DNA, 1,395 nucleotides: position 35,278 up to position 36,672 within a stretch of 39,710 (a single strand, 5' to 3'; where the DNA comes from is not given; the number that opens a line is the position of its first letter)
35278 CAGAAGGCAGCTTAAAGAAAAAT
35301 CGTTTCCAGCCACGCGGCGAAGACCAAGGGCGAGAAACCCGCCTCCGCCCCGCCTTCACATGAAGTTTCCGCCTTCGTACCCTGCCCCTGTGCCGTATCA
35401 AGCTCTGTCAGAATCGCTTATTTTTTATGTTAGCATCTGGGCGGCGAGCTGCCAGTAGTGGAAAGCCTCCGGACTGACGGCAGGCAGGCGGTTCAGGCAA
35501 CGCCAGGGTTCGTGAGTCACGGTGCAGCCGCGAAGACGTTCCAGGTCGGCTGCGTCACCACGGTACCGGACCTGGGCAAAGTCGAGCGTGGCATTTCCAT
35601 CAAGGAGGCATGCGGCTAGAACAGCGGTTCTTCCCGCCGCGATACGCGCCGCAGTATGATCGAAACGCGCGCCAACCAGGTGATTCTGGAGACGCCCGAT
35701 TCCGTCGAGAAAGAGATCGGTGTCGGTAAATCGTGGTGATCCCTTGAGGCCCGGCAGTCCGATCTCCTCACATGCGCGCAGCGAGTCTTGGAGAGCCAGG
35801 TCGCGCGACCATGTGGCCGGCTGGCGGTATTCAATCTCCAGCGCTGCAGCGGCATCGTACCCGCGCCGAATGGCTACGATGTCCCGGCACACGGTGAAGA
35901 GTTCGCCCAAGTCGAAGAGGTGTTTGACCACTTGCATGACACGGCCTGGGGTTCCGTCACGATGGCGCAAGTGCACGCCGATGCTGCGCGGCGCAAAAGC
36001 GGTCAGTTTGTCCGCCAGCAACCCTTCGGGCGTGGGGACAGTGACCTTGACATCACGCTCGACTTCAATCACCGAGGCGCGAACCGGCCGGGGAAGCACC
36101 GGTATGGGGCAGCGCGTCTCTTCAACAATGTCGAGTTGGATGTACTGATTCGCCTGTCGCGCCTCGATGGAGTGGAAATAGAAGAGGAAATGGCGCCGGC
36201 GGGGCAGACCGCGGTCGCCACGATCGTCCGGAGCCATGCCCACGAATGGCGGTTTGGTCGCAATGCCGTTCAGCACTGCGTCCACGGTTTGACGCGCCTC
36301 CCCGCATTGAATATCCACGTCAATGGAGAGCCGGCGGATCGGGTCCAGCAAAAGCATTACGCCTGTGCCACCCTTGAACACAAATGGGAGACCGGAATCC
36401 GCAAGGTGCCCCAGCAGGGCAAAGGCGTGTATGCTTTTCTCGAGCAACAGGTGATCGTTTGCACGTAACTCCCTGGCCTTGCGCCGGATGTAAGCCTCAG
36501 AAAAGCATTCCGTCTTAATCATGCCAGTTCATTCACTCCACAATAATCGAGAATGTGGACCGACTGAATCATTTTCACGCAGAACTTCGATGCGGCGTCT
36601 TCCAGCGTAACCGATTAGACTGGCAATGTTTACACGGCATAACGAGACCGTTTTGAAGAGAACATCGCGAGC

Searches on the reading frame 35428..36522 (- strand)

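Call 79: search_protein_families(library=pfam, proteins=[window:35428-36522:-], max_evalue=0.0001)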
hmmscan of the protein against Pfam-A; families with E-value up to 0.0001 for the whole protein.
window:35428-36522:- (365 aa): 1 family
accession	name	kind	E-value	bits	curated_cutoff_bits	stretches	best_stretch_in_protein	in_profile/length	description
PF08843.17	AbiEii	-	2.6e-19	70.5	22.5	1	40-234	8-191/238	Nucleotidyl transferase AbiEii toxin, Type IV TA system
